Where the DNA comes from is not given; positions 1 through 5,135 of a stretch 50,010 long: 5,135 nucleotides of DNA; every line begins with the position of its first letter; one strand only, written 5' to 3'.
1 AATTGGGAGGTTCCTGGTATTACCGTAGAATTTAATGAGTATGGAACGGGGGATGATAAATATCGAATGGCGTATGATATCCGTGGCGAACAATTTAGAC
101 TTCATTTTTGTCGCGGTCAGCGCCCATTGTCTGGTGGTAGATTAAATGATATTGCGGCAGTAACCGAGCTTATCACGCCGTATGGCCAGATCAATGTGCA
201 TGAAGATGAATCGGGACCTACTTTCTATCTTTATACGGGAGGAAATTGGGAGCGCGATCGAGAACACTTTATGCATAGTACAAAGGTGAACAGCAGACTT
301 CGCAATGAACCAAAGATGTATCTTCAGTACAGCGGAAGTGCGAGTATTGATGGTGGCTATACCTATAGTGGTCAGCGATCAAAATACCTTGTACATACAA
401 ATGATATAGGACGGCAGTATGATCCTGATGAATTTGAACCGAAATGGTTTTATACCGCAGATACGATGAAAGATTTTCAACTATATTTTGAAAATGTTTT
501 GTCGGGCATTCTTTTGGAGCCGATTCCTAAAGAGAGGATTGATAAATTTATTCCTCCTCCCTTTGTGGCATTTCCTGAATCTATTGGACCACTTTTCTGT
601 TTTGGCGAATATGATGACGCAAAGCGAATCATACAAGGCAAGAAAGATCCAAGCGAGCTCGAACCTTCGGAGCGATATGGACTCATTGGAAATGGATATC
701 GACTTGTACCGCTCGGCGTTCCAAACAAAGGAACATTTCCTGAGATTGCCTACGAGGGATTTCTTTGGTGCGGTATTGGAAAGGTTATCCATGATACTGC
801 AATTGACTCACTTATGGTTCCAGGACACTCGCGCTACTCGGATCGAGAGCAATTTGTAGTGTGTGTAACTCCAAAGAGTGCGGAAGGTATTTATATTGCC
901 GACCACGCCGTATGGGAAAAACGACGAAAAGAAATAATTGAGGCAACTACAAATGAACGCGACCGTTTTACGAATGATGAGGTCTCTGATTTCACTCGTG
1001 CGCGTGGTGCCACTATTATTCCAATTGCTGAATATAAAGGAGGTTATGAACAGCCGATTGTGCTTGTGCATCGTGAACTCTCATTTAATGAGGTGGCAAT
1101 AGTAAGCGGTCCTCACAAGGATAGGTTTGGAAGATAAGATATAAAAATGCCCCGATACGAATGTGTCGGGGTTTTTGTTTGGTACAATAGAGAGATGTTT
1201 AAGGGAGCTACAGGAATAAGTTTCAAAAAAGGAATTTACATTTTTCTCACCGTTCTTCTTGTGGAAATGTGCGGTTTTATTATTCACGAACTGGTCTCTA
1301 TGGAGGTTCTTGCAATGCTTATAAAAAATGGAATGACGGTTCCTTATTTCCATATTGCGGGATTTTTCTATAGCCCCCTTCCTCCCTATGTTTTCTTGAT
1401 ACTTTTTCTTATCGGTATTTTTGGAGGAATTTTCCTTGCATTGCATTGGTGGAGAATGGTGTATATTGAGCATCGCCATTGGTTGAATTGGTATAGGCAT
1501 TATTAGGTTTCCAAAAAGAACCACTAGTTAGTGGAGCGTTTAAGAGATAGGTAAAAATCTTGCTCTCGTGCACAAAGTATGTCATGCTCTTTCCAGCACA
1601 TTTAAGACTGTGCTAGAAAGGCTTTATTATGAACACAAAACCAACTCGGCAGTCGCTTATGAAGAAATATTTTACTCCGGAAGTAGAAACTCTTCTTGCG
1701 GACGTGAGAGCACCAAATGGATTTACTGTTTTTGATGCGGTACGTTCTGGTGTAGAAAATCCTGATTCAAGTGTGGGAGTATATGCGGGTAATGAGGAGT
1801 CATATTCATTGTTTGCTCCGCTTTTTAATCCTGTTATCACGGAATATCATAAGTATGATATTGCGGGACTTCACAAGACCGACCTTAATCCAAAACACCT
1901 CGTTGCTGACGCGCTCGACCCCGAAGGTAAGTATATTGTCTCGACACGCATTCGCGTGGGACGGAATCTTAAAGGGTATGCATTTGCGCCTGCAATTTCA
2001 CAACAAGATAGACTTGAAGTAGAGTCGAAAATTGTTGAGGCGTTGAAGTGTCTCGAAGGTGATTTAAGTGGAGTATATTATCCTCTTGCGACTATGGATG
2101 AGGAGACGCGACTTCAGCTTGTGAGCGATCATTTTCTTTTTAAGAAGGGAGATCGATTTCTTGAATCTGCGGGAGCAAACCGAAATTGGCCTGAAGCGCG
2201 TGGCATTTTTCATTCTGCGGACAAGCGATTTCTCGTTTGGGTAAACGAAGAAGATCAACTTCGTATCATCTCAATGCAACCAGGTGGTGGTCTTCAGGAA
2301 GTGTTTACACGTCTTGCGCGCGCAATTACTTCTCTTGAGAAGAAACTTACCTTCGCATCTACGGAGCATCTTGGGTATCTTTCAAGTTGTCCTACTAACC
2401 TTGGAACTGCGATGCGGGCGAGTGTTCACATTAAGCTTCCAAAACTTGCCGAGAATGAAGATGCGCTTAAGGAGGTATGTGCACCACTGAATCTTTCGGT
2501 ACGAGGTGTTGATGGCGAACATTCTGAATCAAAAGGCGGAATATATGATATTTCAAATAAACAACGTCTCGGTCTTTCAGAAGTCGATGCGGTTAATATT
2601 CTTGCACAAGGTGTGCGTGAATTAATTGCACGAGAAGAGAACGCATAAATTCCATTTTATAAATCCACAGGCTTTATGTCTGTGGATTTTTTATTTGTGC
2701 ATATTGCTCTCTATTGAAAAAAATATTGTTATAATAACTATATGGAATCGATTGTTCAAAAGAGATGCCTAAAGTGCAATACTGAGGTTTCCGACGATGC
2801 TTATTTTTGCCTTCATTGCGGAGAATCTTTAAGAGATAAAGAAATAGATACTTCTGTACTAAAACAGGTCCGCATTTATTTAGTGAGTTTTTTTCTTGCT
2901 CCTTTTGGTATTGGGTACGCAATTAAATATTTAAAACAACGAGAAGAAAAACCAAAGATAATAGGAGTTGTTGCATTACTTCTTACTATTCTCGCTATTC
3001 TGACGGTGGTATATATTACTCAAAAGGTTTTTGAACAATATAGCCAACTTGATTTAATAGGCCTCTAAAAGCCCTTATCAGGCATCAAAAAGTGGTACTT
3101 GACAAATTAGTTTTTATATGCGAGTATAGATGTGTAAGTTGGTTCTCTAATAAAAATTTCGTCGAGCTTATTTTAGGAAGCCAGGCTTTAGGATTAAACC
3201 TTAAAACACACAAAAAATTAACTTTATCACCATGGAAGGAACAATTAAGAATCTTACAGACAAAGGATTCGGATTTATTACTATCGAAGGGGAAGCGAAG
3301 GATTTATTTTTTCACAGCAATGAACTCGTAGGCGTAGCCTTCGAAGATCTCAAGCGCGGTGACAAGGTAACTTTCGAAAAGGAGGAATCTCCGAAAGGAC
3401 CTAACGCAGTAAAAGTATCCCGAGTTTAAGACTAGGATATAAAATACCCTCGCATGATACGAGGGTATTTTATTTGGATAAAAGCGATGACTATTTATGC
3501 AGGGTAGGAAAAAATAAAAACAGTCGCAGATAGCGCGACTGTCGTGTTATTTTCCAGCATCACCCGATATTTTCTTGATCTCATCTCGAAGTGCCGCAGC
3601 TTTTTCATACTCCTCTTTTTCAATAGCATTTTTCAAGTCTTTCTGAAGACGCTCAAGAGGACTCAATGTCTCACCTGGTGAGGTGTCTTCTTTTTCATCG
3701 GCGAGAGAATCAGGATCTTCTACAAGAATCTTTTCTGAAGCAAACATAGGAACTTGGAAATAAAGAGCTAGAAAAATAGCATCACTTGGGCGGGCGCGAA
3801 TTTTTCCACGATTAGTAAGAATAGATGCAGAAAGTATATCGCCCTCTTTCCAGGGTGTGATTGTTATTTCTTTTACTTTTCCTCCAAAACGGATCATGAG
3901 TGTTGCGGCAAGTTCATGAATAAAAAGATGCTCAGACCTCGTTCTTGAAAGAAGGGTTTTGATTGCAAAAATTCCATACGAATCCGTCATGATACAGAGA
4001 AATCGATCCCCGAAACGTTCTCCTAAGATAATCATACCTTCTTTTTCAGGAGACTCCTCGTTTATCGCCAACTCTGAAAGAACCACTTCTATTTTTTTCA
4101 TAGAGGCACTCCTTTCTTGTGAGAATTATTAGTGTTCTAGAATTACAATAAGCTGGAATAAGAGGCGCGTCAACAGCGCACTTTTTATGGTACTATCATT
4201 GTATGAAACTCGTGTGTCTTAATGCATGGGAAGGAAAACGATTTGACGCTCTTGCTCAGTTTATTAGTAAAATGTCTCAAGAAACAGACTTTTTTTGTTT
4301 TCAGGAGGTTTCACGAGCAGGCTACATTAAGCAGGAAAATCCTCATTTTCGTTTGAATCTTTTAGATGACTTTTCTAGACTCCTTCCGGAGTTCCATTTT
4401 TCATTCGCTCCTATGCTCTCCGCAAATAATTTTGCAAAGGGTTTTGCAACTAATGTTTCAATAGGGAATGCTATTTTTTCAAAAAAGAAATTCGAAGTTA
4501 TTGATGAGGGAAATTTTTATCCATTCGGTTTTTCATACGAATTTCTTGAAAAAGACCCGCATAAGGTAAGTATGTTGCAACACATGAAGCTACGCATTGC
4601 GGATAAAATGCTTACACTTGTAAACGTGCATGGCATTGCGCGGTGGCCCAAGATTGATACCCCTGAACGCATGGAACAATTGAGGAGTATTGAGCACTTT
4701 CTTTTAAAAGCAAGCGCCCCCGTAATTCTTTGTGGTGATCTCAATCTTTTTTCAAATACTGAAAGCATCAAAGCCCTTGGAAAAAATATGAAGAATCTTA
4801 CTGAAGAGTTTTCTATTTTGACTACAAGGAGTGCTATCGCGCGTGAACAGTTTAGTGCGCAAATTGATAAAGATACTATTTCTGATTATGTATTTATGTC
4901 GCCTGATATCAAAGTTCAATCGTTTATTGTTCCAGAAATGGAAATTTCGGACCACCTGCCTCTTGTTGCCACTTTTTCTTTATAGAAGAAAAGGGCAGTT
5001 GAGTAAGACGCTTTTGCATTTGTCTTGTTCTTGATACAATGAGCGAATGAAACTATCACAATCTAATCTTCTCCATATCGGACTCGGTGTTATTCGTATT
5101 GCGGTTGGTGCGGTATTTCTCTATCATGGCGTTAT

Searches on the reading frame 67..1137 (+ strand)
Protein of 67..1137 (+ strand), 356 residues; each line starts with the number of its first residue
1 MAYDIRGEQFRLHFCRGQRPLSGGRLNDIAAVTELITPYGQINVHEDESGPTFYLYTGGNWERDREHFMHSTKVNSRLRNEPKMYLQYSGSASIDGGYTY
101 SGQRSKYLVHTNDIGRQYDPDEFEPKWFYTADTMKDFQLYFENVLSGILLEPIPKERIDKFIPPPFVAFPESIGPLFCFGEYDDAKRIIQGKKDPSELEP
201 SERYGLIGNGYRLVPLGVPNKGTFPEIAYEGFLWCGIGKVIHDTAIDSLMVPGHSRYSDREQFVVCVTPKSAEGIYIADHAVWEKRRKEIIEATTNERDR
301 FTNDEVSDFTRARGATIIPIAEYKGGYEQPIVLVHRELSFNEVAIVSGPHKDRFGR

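Call 65: search_protein_families(library=pfam, proteins=[window:67-1137:+], max_evalue=0.001)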
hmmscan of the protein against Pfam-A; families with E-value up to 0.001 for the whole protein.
window:67-1137:+ (356 aa): 0 families

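Call 80: find_encoding_contigs(protein=window:67-1137:+, flank=10000, max_places=1)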
Protein window:67-1137:+ (356 aa): no gene with exactly this product is on record in the collection.

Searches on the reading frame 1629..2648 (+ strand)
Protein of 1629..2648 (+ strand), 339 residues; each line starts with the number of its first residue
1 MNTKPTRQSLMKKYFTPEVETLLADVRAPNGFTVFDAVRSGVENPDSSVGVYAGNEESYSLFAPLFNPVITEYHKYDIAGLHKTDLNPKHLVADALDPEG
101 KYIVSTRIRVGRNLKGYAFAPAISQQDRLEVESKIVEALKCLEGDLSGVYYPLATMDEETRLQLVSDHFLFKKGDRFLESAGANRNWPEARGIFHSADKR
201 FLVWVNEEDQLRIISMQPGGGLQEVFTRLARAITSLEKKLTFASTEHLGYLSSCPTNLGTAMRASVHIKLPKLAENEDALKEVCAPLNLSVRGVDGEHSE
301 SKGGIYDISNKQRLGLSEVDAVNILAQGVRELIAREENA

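Call 65: search_protein_families(library=pfam, proteins=[window:1629-2648:+], max_evalue=0.001)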
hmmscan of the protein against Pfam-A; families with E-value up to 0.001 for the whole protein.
window:1629-2648:+ (339 aa): 2 families
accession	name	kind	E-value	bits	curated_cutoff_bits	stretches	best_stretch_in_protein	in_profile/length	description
PF00217.24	ATP-gua_Ptrans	-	8.2e-76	254.4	22.4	1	130-338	1-202/203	ATP:guanido phosphotransferase, C-terminal catalytic domain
PF02807.20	ATP-gua_PtransN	-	2.8e-24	85.8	25.7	1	7-70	3-66/67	ATP:guanido phosphotransferase, N-terminal domain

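Call 82: find_encoding_contigs(protein=window:1629-2648:+, flank=10000, max_places=1)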
Protein window:1629-2648:+ (339 aa): no gene with exactly this product is on record in the collection.

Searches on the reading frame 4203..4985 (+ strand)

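Call 65: search_protein_families(library=pfam, proteins=[window:4203-4985:+], max_evalue=0.001)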
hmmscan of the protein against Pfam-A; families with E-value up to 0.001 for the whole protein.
window:4203-4985:+ (260 aa): 2 families
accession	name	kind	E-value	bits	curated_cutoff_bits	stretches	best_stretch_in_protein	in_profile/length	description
PF03372.29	Exo_endo_phos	-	2.2e-13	50.9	24.5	1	13-251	18-225/225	Endonuclease/Exonuclease/phosphatase family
PF22669.2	Exo_endo_phos2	-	0.00023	21.2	27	0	127-215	119-209/288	Endonuclease/Exonuclease/phosphatase family 2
